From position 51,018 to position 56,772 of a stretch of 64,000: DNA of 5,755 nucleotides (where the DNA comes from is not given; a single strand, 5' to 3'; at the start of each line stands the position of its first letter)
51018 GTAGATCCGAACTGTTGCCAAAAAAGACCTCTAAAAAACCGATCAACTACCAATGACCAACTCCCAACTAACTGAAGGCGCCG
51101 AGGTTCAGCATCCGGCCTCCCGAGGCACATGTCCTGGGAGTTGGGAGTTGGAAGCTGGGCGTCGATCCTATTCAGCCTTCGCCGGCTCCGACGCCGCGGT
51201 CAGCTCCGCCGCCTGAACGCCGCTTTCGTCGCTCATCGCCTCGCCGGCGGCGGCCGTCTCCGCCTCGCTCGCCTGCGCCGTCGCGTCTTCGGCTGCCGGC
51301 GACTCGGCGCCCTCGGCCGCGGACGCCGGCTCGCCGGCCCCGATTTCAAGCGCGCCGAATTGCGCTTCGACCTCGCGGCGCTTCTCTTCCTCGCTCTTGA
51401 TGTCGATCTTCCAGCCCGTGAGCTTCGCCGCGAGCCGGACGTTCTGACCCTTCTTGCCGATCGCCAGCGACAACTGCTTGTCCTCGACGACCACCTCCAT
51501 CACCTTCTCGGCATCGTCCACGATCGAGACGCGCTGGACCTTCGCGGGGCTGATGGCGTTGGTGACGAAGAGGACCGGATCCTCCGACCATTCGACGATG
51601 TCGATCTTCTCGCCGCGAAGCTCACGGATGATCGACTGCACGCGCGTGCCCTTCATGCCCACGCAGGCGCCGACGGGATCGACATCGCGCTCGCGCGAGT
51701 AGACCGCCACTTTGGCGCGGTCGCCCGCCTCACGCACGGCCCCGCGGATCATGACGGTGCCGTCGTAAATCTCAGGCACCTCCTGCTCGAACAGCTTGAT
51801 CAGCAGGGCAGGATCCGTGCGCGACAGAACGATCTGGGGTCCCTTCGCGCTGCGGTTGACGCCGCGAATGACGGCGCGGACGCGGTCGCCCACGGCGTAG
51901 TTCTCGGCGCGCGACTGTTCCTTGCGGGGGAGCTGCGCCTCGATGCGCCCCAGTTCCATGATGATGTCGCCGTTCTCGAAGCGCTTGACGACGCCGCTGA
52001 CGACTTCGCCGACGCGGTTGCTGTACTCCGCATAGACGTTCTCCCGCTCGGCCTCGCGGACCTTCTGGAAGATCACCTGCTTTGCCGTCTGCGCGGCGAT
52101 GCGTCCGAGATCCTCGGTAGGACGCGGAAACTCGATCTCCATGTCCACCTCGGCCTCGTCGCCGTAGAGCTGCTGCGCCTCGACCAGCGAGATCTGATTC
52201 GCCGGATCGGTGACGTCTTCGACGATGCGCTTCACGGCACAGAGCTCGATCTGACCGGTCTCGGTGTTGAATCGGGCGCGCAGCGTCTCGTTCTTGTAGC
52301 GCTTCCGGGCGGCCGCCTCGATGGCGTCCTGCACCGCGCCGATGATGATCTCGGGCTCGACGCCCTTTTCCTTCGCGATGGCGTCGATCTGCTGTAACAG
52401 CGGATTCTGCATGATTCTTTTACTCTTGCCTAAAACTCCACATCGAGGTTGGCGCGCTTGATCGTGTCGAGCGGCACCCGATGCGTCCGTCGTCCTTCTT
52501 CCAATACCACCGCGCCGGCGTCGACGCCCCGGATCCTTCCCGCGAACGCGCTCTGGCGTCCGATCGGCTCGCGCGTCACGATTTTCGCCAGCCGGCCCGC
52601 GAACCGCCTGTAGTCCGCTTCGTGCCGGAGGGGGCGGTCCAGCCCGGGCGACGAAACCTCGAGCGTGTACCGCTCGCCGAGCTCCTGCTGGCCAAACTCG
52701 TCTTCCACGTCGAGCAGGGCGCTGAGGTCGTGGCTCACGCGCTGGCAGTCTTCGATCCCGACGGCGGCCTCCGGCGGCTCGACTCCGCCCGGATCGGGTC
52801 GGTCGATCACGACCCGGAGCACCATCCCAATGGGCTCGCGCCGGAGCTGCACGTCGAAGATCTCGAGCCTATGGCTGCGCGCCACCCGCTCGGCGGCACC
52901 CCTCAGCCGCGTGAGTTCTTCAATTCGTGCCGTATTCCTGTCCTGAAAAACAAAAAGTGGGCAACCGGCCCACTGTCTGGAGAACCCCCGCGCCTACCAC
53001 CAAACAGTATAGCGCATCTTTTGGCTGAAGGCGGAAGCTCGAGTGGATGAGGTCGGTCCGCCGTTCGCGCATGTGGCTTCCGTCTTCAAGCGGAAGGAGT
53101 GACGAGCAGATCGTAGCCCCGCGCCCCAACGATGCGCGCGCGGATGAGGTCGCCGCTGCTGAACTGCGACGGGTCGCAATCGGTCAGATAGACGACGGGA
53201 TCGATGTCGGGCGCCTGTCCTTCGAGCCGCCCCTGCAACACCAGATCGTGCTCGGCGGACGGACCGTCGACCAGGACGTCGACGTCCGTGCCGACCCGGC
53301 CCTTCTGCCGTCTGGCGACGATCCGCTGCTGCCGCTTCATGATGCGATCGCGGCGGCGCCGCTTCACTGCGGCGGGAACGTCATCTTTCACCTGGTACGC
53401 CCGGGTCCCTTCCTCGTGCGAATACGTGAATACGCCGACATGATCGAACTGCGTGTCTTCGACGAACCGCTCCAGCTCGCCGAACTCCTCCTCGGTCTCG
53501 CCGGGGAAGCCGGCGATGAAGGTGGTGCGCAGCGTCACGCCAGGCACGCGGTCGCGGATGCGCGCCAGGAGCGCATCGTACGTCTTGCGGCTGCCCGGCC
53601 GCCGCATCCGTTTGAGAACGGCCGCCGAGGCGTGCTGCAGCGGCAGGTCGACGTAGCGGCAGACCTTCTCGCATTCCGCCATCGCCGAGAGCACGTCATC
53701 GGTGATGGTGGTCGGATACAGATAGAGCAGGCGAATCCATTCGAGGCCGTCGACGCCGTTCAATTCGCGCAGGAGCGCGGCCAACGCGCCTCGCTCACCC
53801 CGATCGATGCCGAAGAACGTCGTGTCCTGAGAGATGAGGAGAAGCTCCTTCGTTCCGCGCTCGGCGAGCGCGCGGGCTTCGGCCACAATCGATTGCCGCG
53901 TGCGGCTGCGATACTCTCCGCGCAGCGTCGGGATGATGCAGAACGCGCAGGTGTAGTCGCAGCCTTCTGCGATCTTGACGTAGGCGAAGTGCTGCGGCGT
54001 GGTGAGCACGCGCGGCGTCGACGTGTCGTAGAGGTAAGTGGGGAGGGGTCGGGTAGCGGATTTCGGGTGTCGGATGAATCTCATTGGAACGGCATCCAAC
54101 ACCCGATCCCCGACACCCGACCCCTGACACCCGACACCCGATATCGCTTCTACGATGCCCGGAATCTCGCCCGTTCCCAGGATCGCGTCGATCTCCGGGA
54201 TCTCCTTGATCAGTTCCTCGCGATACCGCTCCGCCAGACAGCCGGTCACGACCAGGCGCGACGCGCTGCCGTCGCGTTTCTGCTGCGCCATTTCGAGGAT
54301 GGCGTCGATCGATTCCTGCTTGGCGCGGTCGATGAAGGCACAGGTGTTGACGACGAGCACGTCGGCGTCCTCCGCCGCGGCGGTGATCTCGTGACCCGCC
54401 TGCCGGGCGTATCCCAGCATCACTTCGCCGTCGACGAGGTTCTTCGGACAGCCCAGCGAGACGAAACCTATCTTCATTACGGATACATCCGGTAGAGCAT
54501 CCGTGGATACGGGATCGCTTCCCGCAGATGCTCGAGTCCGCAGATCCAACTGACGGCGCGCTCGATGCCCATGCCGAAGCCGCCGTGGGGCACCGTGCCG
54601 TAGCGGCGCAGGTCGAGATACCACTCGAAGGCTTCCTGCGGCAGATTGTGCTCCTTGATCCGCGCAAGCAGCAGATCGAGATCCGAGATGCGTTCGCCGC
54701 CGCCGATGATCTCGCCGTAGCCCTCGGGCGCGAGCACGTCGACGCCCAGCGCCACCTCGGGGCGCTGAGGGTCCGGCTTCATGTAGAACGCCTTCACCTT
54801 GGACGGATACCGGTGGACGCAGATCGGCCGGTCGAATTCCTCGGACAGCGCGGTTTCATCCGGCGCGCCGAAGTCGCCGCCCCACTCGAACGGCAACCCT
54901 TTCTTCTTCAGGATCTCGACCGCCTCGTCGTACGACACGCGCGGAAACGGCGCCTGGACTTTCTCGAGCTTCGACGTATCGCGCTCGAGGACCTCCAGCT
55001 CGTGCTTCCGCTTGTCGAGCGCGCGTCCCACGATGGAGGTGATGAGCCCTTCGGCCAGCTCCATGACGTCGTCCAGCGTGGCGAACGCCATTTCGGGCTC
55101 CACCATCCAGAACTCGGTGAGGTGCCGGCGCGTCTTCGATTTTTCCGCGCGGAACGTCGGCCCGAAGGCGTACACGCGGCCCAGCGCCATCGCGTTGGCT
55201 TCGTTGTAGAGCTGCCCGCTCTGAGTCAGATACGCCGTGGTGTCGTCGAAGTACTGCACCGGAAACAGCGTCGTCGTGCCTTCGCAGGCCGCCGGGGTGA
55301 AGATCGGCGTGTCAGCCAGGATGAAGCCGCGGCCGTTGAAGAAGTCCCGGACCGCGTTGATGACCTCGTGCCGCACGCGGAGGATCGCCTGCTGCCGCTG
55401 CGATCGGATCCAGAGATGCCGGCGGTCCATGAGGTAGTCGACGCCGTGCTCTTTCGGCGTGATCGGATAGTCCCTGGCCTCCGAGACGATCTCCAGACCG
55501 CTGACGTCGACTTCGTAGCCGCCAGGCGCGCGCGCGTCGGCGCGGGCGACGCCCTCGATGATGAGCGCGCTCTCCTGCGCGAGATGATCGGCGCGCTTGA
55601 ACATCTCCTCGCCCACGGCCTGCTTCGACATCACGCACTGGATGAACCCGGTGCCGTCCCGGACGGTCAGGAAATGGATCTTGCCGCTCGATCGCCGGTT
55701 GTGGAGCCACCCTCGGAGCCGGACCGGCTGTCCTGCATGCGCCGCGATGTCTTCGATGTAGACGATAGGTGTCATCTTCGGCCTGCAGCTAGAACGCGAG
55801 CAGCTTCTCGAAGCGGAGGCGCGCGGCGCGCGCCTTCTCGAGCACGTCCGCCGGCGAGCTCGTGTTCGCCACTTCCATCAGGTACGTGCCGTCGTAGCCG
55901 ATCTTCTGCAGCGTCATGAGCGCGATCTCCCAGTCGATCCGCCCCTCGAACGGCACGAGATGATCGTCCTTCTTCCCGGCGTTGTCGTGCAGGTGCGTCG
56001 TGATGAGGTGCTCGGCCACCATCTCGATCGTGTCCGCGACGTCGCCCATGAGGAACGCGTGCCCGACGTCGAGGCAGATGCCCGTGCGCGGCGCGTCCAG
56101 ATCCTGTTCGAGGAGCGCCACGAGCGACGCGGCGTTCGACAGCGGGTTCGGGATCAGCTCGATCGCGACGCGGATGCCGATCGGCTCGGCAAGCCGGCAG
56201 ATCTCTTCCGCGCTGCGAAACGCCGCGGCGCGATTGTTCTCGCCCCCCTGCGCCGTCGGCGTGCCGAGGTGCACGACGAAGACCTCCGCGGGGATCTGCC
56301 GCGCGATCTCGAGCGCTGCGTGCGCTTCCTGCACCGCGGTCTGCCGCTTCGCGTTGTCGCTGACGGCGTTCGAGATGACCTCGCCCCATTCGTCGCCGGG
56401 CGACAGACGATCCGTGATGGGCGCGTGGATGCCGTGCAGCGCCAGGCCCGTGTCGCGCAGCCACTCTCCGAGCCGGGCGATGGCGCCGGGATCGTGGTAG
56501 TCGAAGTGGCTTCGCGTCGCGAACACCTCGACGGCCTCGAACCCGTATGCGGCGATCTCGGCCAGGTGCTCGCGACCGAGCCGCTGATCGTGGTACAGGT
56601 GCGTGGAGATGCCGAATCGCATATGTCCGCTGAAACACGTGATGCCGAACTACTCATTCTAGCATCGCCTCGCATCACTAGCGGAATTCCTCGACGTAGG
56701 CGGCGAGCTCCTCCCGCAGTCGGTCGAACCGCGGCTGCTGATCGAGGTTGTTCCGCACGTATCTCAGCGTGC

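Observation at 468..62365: Dispersed family of heptanucleotide tandem-repeat hairpin elements at gene boundaries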

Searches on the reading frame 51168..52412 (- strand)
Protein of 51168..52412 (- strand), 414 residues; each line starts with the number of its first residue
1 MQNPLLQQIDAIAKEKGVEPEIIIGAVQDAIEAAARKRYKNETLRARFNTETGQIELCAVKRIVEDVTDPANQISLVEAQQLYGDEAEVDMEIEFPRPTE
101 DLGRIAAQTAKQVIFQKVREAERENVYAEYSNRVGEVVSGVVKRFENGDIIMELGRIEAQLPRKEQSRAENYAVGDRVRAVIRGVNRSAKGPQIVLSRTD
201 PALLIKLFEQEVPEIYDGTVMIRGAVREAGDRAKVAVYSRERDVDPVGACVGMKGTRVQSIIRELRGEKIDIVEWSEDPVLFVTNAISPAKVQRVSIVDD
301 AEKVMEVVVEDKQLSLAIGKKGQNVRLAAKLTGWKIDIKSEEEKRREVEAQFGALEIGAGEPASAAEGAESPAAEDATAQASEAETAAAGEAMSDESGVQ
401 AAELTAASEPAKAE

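Call 5: search_protein_families(library=pfam, proteins=[window:51168-52412:-])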
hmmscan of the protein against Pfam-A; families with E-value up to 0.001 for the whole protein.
window:51168-52412:- (414 aa): 5 families
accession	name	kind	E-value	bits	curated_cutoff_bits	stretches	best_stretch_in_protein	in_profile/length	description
PF08529.16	NusA_N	-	1e-33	116.5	23.8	1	5-124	2-119/119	NusA N-terminal domain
PF13184.12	KH_5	-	2.7e-31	107.9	27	1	229-297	1-69/69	NusA-like KH domain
PF00575.29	S1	-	2.2e-08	34.8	22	1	133-193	3-70/74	S1 RNA binding domain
PF00013.35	KH_1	-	3.3e-05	24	21.5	0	305-348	2-48/66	KH domain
PF23095.1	KH_NusA_C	-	0.00017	22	34.2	1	309-338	5-34/59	Transcription termination/antitermination protein NusA, KH domain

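Call 7: find_related_loci(query=window:51168-52412:-, collection=genome_contigs, flank=10000)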
Query window:51168-52412:- (414 aa) in genome_contigs; peptide patterns used: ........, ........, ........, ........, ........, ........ (x = any residue, [..] = any of these).
599 stretches matched a pattern (row limit reached: there are more); 552 encode a relative of the query (tblastn E <= 1e-3); the best 80 are kept; 80 distinct loci.
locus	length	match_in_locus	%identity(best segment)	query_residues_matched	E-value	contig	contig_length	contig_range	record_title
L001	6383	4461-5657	89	1-414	0e+0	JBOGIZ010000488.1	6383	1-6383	MAG: Vicinamibacterales bacterium isolate TC-S_metawrap_bin.91 k127_3156910, whole genome shotgun sequence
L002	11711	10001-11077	96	1-359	0e+0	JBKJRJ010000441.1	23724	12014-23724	MAG: Vicinamibacterales bacterium isolate ant_bin.531 k117_2506568, whole genome shotgun sequence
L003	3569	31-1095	97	1-355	0e+0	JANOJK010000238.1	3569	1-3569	MAG: Acidobacteriota bacterium isolate SOY_6_C_metabat_75 SOY_6_C_k141_22259, whole genome shotgun sequence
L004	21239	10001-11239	84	3-411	0e+0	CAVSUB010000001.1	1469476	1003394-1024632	MAG: uncultured Acidobacteriota bacterium isolate MFD06298.bin.1.233 genome assembly, contig: contig_15423, whole genome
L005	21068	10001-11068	93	3-358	0e+0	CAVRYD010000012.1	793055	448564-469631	MAG: uncultured Acidobacteriota bacterium isolate MFD02199.bin.2.70 genome assembly, contig: contig_80300, whole genome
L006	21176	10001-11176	85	3-408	0e+0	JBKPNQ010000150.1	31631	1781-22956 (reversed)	MAG: Acidobacteriota bacterium isolate GS_HAYS_MAG_00036 GS_HAYS_000001231889, whole genome shotgun sequence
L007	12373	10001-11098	91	3-368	0e+0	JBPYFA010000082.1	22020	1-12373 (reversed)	MAG: Vicinamibacterales bacterium isolate Bin.028.fastaField_pasture_P2 k127_1872353, whole genome shotgun sequence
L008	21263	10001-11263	82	3-414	0e+0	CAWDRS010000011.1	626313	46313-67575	MAG: uncultured Acidobacteriota bacterium isolate MFD04850.bin.2.282 genome assembly, contig: contig_36309, whole genome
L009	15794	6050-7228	87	3-391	0e+0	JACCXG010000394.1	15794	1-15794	MAG: Acidobacteria bacterium isolate MGR_bin172 SD2897-2912_k127_2048449, whole genome shotgun sequence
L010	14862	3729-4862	88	3-382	0e+0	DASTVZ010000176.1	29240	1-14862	MAG TPA_asm: Vicinamibacterales bacterium isolate SMAG_U2373 k141_1611206, whole genome shotgun sequence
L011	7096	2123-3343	84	3-411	0e+0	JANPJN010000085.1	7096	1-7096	MAG: Acidobacteriota bacterium isolate VAR_61_metabat_4 VAR_61_k141_1089593, whole genome shotgun sequence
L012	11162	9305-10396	91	3-364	0e+0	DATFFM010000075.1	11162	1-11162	MAG TPA_asm: Vicinamibacterales bacterium isolate SMAG_U8636 k141_1061938, whole genome shotgun sequence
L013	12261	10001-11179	85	3-388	0e+0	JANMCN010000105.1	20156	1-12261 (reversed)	MAG: Acidobacteriota bacterium isolate OTE_1_metabat_126 OTE_1_k141_2648695, whole genome shotgun sequence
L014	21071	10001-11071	92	3-359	0e+0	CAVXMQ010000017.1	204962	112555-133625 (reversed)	MAG: uncultured Acidobacteriota bacterium isolate MFD02840.bin.2.60 genome assembly, contig: contig_28630, whole genome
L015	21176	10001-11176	84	3-400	0e+0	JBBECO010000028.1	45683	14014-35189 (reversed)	MAG: Vicinamibacterales bacterium isolate LejiaF_68_38 Lejia_F_1174_length_45683_cov_22, whole genome shotgun sequence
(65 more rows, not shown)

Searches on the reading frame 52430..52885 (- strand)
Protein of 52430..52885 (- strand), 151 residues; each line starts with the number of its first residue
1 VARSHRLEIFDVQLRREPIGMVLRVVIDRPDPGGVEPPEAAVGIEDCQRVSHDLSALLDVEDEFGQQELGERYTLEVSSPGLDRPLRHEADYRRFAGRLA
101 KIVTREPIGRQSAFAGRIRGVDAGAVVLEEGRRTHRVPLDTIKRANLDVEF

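Call 40: find_encoding_contigs(protein=window:52430-52885:-, flank=10000, max_places=10)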
Protein window:52430-52885:- (151 aa): no gene with exactly this product is on record in the collection.

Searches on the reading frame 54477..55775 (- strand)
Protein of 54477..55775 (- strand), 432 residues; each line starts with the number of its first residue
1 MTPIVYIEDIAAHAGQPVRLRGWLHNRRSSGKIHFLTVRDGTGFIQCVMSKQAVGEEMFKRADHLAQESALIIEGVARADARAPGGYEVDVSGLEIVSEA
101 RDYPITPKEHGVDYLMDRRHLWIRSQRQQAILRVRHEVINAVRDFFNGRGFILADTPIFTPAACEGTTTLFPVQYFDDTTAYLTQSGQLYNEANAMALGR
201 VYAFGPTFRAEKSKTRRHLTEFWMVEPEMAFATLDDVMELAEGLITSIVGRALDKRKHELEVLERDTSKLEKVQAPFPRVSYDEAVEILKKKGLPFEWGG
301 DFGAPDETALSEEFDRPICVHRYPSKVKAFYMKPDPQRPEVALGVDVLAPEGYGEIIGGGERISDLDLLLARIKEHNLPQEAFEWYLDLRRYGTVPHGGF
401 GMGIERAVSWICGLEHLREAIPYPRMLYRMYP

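Call 48: search_protein_families(library=pfam, proteins=[window:54477-55775:-], max_evalue=0.01)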
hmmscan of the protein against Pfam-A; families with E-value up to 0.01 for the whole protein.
window:54477-55775:- (432 aa): 2 families
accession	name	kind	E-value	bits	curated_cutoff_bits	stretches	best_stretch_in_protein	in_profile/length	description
PF00152.25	tRNA-synt_2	-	1.8e-73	247.8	25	1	114-426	4-307/308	tRNA synthetases class II (D, K and N)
PF01336.31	tRNA_anti-codon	-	2.3e-17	63.1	27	1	18-97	1-75/75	OB-fold nucleic acid binding domain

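Call 67: search_protein_families(library=ncbifam, proteins=[window:54477-55775:-], max_evalue=0.00001)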
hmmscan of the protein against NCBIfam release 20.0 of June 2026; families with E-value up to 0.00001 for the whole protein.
window:54477-55775:- (432 aa): 17 families
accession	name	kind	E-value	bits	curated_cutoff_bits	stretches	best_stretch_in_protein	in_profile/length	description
NF003037.0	PRK03932.1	equivalog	2.6e-167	557.4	414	1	8-431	7-450/451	asparagine--tRNA ligase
TIGR00457.1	asnS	equivalog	1.2e-144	482.5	342.6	1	7-430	8-453/455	asparagine--tRNA ligase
NF003483.0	PRK05159.1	equivalog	1.9e-109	366.5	353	1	5-432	6-438/438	aspartate--tRNA(Asn) ligase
TIGR00458.1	aspS_nondisc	equivalog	1.4e-96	324.2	368.4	1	7-432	3-428/428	aspartate--tRNA(Asn) ligase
NF005052.0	PRK06462.1-1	equivalog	1.4e-62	211.8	368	1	116-426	33-346/353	asparagine synthetase A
NF001750.0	PRK00476.1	equivalog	2.8e-46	158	443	2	12-286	15-283/590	aspartate--tRNA ligase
NF005054.0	PRK06462.1-4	equivalog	4.7e-44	150.7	309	1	120-426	13-311/318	asparagine synthetase A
TIGR00459.1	aspS_bact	equivalog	1.5e-43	149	373.85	2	6-287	6-279/586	aspartate--tRNA ligase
NF001756.1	PRK00484.1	subfamily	2.2e-30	105.8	468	1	13-287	49-319/488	lysine--tRNA ligase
TIGR00499.1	lysS_bact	equivalog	4.8e-28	98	427.6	1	17-287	55-322/496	lysine--tRNA ligase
NF009460.0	PRK12820.1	equivalog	1.5e-26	92.8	1379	1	12-248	32-290/723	bifunctional aspartyl-tRNA synthetase/aspartyl/glutamyl-tRNA amidotransferase subunit C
NF002821.0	PRK02983.1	equivalog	2e-18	65.8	742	1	9-286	653-932/1102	bifunctional lysylphosphatidylglycerol synthetase/lysine--tRNA ligase LysX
NF005053.0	PRK06462.1-3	equivalog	1.7e-17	63.9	322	1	178-419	16-260/274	asparagine synthetase A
NF009101.0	PRK12445.1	subfamily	5.2e-16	58.2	1026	1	20-257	70-310/505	lysine--tRNA ligase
NF005055.0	PRK06462.1-5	equivalog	1.3e-13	50.8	389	1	197-425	105-333/341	asparagine synthetase A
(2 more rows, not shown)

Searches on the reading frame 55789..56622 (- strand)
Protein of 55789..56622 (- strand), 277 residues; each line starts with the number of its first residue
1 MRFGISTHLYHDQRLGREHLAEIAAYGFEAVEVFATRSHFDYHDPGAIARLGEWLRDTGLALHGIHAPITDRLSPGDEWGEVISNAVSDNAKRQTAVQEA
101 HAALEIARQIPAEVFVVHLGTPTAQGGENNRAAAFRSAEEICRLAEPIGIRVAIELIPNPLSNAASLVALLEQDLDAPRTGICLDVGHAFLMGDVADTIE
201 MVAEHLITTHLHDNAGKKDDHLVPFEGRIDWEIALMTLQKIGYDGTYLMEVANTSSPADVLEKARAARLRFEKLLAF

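Call 48: search_protein_families(library=pfam, proteins=[window:55789-56622:-], max_evalue=0.01)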
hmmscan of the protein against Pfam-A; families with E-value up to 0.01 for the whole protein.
window:55789-56622:- (277 aa): 1 family
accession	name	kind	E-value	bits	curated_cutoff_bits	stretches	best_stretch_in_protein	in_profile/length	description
PF01261.30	AP_endonuc_2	-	1.7e-35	123.3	31.1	1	20-264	1-242/249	Xylose isomerase-like TIM barrel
